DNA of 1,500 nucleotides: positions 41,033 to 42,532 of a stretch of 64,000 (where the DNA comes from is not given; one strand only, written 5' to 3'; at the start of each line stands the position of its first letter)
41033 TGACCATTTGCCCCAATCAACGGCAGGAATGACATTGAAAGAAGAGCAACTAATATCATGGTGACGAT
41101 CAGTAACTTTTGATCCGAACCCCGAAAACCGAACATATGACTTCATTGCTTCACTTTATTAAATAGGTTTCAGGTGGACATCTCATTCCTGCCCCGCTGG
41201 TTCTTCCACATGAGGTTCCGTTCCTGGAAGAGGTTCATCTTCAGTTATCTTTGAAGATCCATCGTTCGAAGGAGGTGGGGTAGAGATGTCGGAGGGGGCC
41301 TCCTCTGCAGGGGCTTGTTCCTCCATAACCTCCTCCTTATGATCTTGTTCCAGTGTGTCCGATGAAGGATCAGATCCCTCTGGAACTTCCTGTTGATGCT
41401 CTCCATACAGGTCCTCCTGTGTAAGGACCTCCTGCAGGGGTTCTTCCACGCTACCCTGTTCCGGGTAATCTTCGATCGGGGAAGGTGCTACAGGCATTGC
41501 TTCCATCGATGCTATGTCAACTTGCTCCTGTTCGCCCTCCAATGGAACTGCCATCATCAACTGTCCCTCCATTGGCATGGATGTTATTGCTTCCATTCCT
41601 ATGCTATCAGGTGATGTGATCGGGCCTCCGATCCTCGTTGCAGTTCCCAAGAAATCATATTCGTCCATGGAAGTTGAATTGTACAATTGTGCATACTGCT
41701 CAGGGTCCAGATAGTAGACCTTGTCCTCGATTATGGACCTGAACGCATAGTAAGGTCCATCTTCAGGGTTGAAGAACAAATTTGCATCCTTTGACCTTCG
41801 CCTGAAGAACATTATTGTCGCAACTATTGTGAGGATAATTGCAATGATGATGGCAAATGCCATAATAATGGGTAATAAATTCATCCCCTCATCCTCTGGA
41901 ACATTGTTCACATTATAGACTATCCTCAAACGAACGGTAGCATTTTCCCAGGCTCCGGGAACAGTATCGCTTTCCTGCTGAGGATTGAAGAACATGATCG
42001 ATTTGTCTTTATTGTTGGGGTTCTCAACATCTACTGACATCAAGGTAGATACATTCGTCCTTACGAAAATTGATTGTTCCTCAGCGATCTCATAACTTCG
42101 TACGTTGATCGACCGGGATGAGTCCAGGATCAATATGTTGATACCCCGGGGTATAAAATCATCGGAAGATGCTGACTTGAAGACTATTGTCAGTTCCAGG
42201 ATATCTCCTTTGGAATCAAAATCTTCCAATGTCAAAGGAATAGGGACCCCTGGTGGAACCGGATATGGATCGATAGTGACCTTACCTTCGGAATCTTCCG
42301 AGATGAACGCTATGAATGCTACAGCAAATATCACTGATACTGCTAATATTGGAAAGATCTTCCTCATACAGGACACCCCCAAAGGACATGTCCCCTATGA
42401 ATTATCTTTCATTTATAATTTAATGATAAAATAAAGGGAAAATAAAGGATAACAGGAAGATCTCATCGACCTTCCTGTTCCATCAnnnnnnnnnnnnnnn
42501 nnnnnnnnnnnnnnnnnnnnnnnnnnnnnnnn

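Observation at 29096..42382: Cell-surface locus of three giant adhesin-like proteins plus a type-I membrane protein, two with matching acidic P/Q/E-rich cytoplasmic tails and one with an Arg-rich tail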

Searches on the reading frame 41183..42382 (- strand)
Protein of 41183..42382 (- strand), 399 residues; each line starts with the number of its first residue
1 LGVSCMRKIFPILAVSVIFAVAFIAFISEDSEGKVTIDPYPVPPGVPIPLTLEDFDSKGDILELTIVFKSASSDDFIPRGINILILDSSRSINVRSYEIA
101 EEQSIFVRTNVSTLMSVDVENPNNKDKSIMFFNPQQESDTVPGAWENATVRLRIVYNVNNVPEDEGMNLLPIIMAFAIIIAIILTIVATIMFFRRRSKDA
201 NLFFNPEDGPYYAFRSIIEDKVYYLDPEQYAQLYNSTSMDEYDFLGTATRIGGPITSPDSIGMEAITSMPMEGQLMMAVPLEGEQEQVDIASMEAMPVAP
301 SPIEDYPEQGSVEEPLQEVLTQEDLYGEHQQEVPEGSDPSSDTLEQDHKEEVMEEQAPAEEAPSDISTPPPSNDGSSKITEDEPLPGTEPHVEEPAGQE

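Call 4: search_protein_families(library=pfam, proteins=[window:41183-42382:-], max_evalue=0.01)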
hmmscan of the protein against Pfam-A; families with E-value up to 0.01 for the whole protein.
window:41183-42382:- (399 aa): 0 families

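Call 5: search_protein_families(library=ncbifam, proteins=[window:41183-42382:-], max_evalue=0.01)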
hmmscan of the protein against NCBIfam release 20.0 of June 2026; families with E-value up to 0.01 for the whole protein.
window:41183-42382:- (399 aa): 0 families

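Call 12: find_homologous_proteins(query=window:41183-42382:-, max_evalue=0.001)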
Query window:41183-42382:- (399 aa): 6 proteins with E <= 0.001 among 2042 candidates.
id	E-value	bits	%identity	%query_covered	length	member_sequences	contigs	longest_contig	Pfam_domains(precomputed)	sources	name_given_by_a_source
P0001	3.7e-253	857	100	99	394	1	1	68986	-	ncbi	-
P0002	5.8e-165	567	69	99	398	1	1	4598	-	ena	-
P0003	2.5e-94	335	48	86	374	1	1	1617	-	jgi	jgi:hypothetical protein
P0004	1.2e-92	329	46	92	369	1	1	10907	-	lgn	-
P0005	2.8e-92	328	53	73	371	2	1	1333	-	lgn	-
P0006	1.5e-87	312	46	89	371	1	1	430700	-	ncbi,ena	-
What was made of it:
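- Checked: This gives 394 aa, the same as the deposited protein P0001 (call 12).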

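Call 13: find_encoding_contigs(protein=P0001, flank=10000, max_places=3)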
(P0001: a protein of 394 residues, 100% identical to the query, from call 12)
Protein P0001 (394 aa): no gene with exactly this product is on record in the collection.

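Call 14: find_encoding_contigs(protein=P0006, flank=10000, max_places=3)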
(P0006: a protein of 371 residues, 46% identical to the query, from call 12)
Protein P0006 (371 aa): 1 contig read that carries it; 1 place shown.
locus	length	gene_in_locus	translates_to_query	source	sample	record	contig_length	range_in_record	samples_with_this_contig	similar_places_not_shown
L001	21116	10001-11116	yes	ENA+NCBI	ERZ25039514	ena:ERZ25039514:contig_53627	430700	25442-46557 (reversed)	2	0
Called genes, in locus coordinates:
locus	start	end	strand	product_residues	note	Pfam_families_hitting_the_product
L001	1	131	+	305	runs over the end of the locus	PF07650:KH_2, PF00189:Ribosomal_S3_C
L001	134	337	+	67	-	PF00831:Ribosomal_L29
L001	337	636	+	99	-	PF01253:SUI1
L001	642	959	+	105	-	PF01868:RNase_P-MRP_p29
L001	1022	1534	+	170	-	PF00366:Ribosomal_S17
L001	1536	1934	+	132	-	PF00238:Ribosomal_L14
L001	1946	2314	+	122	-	PF16906:Ribosomal_L26, PF00467:KOW (weak)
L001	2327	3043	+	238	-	PF08071:RS4NT, PF01479:S4 (weak), PF00900:Ribosomal_S4e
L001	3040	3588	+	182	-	PF00281:Ribosomal_L5, PF00673:Ribosomal_L5_C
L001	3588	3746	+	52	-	PF00253:Ribosomal_S14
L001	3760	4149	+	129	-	PF00410:Ribosomal_S8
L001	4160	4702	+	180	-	PF00347:Ribosomal_L6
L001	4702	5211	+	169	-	PF01655:Ribosomal_L32e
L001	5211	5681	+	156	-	PF01280:Ribosomal_L19e, PF25476:Ribosomal_L19e_C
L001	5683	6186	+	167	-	PF17144:Ribosomal_L5e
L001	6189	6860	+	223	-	PF00333:Ribosomal_S5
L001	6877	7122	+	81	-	PF03719:Ribosomal_S5_C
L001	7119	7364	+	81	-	PF00327:Ribosomal_L30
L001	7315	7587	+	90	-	-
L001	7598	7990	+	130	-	-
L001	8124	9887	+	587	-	PF10559:Plug_translocon, PF00344:SecY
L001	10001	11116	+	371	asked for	-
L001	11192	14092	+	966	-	PF19077:Big_13 (faint), PF13229:Beta_helix, PF09136:Glucodextran_B (weak), PF17957:Big_7 (weak)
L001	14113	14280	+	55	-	-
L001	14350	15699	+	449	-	PF01336:tRNA_anti-codon, PF00152:tRNA-synt_2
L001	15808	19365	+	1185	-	PF17963:Big_9 (faint), PF00801:PKD, PF18911:PKD_4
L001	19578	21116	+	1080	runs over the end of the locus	PF18884:TSP3_bac (faint)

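Call 34: predict_structure(alignment_id=A1)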
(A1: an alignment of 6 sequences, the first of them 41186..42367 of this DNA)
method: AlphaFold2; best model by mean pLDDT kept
length: 394 residues; sequences in the alignment: 6
mean_pLDDT: 53.3   pTM: 0.32
mean pLDDT of the five models: 53.3, 48.8, 47.7, 47.4, 44.6
residues with pLDDT >= 90: 0; 70-90: 115; 50-70: 84; < 50: 195
segments of 3 or more residues with pLDDT < 50: 23-27, 194-206, 210-213, 227-285, 288-364, 366-394
pLDDT, mean of each block of 10 residues (from residue 1): 57 63 53 77 76 77 64 72 68 57 64 75 79 76 77 69 68 85 76 46 48 49 49 40 34 36 34 40 47 42 32 35 31 30 29 33 36 33 34 33
secondary structure, 60 per line:
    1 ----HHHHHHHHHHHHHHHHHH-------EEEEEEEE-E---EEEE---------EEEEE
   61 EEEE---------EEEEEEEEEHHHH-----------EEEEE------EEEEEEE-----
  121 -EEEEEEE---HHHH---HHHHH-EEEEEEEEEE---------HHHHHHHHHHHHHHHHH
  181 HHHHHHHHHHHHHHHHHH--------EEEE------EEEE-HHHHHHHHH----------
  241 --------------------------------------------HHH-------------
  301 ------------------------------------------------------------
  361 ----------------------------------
elements in order: H5-22 E30-37 E43-46 E56-64 E74-82 H83-86 E98-102 E109-115 E122-128 H132-135 H139-143 E145-154 H164-198 E207-210 E217-220 H222-230
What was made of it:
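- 41183..42367 (-): p399 (probably 394 aa from ATG 42367): small type I protein with a jelly-roll ectodomain, a TM helix (41804-41878) and a long acidic tail. AF2 gives a beta-sandwich at pLDDT about 70-79 (call 34).
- The p399 cytoplasmic module was modelled at pLDDT below 50 (call 34).
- Tried and rejected: The AF2 model is of low confidence there (call 34).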

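Call 37: fold_search(model_id=the predicted structure, library=pdb)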
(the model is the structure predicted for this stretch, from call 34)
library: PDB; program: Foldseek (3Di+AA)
matches with E <= 10: 1741; with E <= 0.001: 15
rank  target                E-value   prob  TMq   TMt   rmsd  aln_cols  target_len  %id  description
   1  9e7m_Ja               2.8e-05  1.00  0.22  0.12   6.4       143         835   12  In situ cryoEM structure of bacteriophage Ur-lambda tail tip complex (released 2025-11-05)
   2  8xcg_J                1.1e-04  1.00  0.21  0.15  10.6       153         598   14  Tail tip complex of bacteriophage lambda in the open state (released 2024-05-01)
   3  8iyk_F                1.3e-04  1.00  0.22  0.11   6.5       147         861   12  Tail tip conformation 1 of phage lambda tail (released 2023-10-18)
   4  7vrn_I                1.9e-04  1.00  0.18  0.17  18.6       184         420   15  Structure of infectious bursal disease virus Gt strain (released 2022-03-30)
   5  8xcg_Z                4.4e-04  1.00  0.23  0.16   5.7       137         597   13  Tail tip complex of bacteriophage lambda in the open state (released 2024-05-01)
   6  5owx_2                4.9e-04  1.00  0.23  0.43   6.4       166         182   10  Inside-out FMDV A10 capsid (released 2017-09-20)
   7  7nul_1                4.9e-04  1.00  0.22  0.47   5.7       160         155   11  Rhinovirus-14 ICAM-1 activated particle at pH 6.2 (released 2021-05-19)
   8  6lho_A                5.2e-04  1.00  0.21  0.35   6.7       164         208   11  The cryo-EM structure of coxsackievirus A16 empty particle in complex with Fab 18A7 (released 2020-02-05)
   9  1wce_B                5.5e-04  0.99  0.18  0.17  18.9       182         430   15  Crystal structure of the T13 IBDV viral particle reveals a missing link in icosahedral viruses evolution (released 2005-04-06)
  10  7bg7_2                6.4e-04  1.00  0.20  0.29   7.5       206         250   10  HRV14 in complex with its receptor ICAM-1 (released 2021-05-19)
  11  7be9_B                8.1e-04  1.00  0.22  0.38   6.5       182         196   11  Kashmir bee virus empty particle at acidic pH (released 2021-03-10)
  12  6lhb_A                8.1e-04  1.00  0.20  0.33   7.1       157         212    9  The cryo-EM structure of coxsackievirus A16 A-particle (released 2020-02-05)
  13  9f4b_F1               8.1e-04  0.99  0.18  0.17   7.6       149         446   10  Pre-assembled baseplate cup of Klebsiella phage KP1 variant vB_Kpn_Lilla1 (released 2025-05-14)
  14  8hee_B                9.0e-04  1.00  0.19  0.37   7.1       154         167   14  Pentamer of FMDV (A/TUR/14/98) (released 2023-11-15)
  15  8hi2_A                9.5e-04  1.00  0.22  0.37   6.5       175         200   11  Structure of EV71 VLP frozen at -183 degree embedded in crystalline ice (released 2023-02-01)
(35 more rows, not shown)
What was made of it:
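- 41183..42367 (-): Foldseek matches generic jelly-rolls (call 37).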

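Call 64: search_protein_representatives(alignment_id=A1)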
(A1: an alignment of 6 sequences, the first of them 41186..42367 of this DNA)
Query: 6 sequences, 373 profile positions. Proteins with E-value up to 0.001 (for the whole library): 28; up to 1e-10: 27; up to 1e-30: 18. The best 28 are listed.
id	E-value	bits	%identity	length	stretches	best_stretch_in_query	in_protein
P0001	4.4e-180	615.0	-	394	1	1-367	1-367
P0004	2.6e-169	579.5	-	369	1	2-362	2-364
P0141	5.3e-135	466.6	-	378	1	1-366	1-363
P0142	8.0e-123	426.5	-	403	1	1-363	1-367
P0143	2.3e-81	290.1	-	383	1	8-278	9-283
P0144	1.3e-73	264.6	-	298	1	1-265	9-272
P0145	6.7e-68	245.8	-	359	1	12-307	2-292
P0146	1.4e-64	234.9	-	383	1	7-285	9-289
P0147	2.0e-62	227.7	-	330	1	50-370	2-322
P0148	2.2e-57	211.2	-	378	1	35-366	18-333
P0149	7.7e-53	196.2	-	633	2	1-255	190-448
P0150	2.9e-52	194.3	-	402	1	10-369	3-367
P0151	1.5e-45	172.2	-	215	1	1-190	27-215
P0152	8.6e-35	136.8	-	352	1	10-316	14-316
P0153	8.8e-35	136.8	-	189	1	15-201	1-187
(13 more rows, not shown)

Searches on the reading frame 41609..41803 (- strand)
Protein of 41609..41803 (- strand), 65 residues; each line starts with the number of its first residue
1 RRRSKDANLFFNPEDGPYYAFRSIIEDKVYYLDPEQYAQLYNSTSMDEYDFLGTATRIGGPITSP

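Call 75: search_solved_structures(query=A3, max_evalue=10, show_alignments=2)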
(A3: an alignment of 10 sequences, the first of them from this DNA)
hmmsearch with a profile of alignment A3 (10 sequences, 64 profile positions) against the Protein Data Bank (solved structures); distinct sequences matched with E-value up to 10: 28.
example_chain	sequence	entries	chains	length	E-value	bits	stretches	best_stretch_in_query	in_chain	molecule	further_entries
3lp9_A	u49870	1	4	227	0.0023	21.2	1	15-47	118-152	LS-24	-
4nc2_A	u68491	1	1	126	0.023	18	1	7-50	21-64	Toxin B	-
4nc0_A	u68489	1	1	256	0.063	16.6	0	20-33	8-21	Cell wall-binding repeat protein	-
8coe_B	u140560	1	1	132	0.072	16.4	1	21-55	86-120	LCP0195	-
8coh_A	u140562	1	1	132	0.072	16.4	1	21-55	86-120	Nanobody TPP-3444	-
4nby_A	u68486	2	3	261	0.094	16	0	21-33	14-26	Cell wall-binding repeat protein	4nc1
5lz0_A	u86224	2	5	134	0.25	14.7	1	22-57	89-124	PorM nanobody | llama nanobody nb01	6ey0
6ey0_F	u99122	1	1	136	0.26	14.6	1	22-57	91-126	llama nanobody nb01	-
8yvo_C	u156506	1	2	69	0.47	13.8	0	21-34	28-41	Toxin A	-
8jys_A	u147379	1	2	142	0.54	13.6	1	21-57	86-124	IBT-CoV144 nanobody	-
6ezw_B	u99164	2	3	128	0.64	13.4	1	22-57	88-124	VHH antibody BCD090-M2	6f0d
7qbd_E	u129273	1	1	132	0.77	13.1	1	24-57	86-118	Antitranscobalamin-nanobody TC-Nb26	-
3b97_A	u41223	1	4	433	0.91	12.9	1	10-42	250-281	Alpha-enolase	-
2psn_A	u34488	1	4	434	0.92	12.9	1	10-42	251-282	Alpha-enolase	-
9x4f_A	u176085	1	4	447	0.96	12.8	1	17-42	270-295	Alpha-enolase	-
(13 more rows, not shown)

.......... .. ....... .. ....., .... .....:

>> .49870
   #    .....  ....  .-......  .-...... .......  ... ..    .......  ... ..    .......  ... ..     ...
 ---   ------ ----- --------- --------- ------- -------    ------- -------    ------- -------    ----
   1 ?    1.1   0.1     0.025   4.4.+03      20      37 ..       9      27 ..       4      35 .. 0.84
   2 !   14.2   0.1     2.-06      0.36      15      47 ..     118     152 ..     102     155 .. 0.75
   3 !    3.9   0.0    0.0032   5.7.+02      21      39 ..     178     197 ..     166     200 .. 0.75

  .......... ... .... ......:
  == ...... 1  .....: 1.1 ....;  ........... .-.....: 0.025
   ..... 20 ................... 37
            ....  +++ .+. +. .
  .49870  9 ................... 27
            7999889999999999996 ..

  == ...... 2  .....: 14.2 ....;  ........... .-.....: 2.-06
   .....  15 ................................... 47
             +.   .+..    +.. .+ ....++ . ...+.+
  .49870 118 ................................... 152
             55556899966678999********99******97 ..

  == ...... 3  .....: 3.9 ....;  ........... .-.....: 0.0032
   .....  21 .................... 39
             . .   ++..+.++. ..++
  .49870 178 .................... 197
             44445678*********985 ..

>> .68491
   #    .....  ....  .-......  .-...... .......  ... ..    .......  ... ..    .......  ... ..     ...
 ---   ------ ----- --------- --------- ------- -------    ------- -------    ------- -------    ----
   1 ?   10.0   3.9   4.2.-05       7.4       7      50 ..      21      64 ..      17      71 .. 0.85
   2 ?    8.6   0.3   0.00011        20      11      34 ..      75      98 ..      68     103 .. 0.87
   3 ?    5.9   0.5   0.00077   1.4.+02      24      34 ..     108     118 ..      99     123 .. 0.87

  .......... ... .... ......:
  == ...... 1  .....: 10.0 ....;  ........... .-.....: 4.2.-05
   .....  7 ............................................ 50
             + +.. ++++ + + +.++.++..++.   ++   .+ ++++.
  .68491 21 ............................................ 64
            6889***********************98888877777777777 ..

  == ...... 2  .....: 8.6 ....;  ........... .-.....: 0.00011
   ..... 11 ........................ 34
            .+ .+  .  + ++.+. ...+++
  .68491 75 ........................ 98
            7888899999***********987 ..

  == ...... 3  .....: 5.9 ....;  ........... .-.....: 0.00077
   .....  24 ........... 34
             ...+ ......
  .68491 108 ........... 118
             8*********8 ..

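Call 76: search_protein_families(library=pfam, alignment_id=A3, max_evalue=10)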
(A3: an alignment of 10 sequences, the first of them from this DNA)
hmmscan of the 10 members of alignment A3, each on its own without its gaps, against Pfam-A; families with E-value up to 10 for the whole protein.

A. member 1, seq(65 aa): 0 families

B. families by the number of members that match (of 10 scanned): 6 families
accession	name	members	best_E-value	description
PF16371.11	MetallophosN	1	0.00046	N terminal of Calcineurin-like phosphoesterase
PF17210.9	SdrD_B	1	0.11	SdrD B-like domain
PF25446.1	SH3_ISE2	1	0.12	ISE2, SH3 domain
PF17780.6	OCRE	1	0.15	OCRE domain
PF08524.16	rRNA_processing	1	0.19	rRNA processing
PF17653.6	DUF5522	1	0.25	Family of unknown function (DUF5522)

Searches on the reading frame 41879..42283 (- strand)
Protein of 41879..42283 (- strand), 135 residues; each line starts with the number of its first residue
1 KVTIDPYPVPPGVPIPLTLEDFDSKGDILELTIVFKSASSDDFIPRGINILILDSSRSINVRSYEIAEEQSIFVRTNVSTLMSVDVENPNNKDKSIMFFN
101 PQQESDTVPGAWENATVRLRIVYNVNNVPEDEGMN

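Call 38: search_protein_families(library=pfam, proteins=[window:41879-42283:-], max_evalue=10)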
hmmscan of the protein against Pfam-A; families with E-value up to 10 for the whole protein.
seq(135 aa): 1 family
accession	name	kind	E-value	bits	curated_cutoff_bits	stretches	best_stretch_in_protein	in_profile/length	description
PF21197.3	PgaA_barrel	-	0.011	15.4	27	1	63-111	165-213/294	PgaA membrane beta barrel domain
